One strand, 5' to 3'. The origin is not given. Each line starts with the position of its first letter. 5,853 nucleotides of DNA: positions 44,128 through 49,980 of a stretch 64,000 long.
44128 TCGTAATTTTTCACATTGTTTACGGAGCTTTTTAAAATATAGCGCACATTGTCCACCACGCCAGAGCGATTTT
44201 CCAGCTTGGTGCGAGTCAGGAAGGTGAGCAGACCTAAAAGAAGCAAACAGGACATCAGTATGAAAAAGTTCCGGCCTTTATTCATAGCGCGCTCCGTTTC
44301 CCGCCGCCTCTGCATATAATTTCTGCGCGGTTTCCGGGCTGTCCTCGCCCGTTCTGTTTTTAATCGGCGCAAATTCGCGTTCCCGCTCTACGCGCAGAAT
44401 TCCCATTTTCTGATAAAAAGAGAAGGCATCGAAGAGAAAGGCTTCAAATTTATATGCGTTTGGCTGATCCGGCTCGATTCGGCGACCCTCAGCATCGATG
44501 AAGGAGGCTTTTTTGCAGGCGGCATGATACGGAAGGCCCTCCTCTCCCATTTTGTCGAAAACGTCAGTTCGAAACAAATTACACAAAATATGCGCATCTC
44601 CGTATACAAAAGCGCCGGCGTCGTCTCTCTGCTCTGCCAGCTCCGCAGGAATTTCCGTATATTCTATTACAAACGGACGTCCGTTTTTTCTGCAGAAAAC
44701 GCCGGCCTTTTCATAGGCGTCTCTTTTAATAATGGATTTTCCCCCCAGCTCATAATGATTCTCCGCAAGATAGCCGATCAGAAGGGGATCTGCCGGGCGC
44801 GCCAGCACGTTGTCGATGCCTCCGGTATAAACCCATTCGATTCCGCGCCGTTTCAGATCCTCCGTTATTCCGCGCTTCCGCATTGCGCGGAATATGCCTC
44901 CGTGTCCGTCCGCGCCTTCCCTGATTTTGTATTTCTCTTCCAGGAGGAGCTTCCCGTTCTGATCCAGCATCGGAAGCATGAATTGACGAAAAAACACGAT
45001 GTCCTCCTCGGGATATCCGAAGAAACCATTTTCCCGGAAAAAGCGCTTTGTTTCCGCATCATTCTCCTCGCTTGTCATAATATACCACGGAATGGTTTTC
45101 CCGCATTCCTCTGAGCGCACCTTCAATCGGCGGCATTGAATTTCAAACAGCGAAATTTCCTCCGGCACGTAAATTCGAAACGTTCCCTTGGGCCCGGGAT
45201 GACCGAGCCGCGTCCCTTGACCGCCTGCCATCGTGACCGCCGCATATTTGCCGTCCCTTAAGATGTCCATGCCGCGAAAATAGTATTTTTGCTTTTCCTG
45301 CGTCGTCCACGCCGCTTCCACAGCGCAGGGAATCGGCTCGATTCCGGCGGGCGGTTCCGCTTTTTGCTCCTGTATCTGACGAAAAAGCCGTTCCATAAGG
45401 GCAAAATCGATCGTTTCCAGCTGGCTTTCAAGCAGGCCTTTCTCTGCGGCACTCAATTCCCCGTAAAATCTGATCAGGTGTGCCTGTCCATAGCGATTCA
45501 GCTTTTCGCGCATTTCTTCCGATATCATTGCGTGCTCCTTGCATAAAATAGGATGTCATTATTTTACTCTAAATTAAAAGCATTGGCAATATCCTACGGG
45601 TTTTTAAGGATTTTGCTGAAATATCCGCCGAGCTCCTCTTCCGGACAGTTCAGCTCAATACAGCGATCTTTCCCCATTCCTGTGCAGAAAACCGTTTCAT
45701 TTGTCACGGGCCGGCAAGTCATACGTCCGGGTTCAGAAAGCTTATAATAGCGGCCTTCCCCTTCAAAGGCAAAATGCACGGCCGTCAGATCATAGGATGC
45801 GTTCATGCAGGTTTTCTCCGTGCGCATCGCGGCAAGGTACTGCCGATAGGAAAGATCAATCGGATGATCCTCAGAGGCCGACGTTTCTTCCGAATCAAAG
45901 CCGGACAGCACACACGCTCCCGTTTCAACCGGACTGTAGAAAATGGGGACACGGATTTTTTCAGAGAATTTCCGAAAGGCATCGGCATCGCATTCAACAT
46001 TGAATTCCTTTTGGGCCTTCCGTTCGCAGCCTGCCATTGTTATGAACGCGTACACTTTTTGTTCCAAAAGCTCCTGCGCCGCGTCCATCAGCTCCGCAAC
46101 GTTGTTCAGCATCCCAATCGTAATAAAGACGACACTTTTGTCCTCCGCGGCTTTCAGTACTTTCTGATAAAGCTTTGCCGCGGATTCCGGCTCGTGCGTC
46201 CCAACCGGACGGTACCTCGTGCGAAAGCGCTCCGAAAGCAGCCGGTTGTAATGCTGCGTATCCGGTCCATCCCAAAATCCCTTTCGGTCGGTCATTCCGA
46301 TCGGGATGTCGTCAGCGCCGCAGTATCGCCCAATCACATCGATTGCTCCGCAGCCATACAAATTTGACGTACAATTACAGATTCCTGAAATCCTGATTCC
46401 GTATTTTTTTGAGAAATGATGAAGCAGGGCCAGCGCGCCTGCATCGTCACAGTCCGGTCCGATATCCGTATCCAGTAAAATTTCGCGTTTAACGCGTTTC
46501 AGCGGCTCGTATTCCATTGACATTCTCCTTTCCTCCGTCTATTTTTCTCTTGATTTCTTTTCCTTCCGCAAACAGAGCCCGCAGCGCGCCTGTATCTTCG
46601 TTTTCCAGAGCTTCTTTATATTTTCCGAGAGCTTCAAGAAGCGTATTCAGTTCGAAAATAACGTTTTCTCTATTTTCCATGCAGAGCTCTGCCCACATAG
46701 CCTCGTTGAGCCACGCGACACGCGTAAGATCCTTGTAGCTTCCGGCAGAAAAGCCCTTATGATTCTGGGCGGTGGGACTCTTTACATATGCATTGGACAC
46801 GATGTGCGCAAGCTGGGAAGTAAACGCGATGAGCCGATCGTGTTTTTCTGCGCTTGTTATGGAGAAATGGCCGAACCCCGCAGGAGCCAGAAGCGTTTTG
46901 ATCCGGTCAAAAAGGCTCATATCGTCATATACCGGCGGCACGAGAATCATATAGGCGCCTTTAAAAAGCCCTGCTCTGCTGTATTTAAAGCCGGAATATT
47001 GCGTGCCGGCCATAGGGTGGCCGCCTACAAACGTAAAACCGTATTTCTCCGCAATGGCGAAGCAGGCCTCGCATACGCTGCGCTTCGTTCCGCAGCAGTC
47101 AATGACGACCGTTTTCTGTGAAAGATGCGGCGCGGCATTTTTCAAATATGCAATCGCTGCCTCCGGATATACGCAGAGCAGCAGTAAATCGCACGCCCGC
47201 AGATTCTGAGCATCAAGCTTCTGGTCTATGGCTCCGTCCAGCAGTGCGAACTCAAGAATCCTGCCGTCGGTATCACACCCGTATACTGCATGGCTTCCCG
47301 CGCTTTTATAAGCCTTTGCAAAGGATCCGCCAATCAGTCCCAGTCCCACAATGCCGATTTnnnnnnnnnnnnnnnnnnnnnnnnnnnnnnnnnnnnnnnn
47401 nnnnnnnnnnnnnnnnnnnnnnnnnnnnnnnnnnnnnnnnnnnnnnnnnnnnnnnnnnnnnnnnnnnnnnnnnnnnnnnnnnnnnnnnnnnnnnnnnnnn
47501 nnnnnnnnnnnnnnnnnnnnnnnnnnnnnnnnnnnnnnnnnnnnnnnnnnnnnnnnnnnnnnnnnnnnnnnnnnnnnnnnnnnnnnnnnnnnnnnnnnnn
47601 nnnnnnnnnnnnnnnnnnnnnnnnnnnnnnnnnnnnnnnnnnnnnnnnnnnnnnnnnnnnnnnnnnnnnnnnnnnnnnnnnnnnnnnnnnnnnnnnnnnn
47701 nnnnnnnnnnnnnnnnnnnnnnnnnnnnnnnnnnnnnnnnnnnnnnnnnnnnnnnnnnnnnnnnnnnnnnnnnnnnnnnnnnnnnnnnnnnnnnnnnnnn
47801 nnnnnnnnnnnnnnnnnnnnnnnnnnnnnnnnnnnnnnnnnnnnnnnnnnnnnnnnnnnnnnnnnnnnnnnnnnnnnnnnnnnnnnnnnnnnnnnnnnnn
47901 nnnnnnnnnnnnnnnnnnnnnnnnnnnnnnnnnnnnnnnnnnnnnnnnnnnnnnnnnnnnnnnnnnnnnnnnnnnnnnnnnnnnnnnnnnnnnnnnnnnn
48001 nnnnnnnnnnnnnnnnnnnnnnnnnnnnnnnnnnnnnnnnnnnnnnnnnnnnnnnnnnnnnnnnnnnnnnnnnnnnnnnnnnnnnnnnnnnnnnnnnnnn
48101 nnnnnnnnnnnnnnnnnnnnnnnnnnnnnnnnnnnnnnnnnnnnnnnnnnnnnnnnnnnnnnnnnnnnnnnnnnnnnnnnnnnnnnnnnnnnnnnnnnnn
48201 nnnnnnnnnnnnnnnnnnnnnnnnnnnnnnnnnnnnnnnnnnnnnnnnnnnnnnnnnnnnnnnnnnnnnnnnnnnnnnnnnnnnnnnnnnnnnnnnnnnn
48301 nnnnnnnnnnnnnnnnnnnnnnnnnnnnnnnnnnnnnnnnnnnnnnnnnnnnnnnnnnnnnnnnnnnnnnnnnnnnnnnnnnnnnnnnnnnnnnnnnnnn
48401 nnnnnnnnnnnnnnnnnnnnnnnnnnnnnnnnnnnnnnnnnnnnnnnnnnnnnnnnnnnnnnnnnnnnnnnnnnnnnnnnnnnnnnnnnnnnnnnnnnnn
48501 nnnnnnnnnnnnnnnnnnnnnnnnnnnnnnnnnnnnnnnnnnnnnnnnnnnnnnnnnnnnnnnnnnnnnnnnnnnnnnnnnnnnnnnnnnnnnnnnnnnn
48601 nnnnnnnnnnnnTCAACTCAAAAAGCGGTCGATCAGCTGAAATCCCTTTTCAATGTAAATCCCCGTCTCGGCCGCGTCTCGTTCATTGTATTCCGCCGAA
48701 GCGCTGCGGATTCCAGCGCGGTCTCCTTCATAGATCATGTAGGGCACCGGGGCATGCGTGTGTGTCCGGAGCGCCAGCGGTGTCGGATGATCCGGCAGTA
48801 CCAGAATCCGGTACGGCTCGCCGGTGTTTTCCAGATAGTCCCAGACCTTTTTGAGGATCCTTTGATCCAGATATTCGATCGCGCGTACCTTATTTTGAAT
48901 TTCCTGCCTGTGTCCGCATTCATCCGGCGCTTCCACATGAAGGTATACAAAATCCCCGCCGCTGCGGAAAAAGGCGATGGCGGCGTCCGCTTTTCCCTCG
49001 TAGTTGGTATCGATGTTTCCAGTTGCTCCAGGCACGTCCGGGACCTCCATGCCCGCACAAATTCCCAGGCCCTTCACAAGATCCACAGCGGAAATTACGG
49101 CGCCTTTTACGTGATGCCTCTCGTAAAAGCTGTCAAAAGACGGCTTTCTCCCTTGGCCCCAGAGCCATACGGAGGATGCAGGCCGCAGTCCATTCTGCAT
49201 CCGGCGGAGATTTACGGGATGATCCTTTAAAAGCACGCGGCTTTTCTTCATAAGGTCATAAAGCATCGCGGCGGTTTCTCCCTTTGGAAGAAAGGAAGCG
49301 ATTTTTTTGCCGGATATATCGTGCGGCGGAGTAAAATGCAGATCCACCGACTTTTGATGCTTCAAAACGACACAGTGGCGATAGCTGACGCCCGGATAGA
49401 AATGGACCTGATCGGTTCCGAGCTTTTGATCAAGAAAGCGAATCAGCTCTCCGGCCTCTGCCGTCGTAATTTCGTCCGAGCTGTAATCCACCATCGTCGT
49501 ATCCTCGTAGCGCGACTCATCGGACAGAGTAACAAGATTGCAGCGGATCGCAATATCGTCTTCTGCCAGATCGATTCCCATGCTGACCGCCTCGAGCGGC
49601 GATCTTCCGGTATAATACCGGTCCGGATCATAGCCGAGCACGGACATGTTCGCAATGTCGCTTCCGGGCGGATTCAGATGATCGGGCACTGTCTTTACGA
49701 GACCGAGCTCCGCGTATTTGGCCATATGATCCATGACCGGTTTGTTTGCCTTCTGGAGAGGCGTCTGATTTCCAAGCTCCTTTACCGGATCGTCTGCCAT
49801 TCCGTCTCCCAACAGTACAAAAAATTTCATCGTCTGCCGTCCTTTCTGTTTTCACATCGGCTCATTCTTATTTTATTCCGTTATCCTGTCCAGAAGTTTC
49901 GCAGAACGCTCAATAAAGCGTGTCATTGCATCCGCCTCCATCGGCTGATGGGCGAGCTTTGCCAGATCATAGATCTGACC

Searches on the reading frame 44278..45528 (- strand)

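Call 36: search_protein_families(library=pfam, proteins=[window:44278-45528:-], max_evalue=0.001)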
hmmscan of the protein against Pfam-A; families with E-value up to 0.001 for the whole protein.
window:44278-45528:- (416 aa): 1 family
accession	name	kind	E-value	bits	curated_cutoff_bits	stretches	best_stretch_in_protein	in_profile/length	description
PF01704.24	UDPGP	-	1.1e-35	123.6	22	1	93-391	52-337/413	UTP--glucose-1-phosphate uridylyltransferase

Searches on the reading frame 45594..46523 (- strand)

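Call 36: search_protein_families(library=pfam, proteins=[window:45594-46523:-], max_evalue=0.001)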
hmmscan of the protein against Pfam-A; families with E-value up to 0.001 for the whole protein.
window:45594-46523:- (309 aa): 1 family
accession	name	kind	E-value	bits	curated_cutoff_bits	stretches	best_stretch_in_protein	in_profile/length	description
PF01156.24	IU_nuc_hydro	-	3.7e-12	47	34.2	1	15-212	1-200/297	Inosine-uridine preferring nucleoside hydrolase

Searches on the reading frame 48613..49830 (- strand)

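Call 36: search_protein_families(library=pfam, proteins=[window:48613-49830:-], max_evalue=0.001)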
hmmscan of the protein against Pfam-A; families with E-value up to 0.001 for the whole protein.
window:48613-49830:- (405 aa): 2 families
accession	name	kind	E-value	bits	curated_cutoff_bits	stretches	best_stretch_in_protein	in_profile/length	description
PF10143.14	PhosphMutase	-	1.9e-59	200.8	21.5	1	37-207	1-170/170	2,3-bisphosphoglycerate-independent phosphoglycerate mutase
PF01676.23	Metalloenzyme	-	1.5e-38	133.2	24.3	1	1-373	1-228/252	Metalloenzyme superfamily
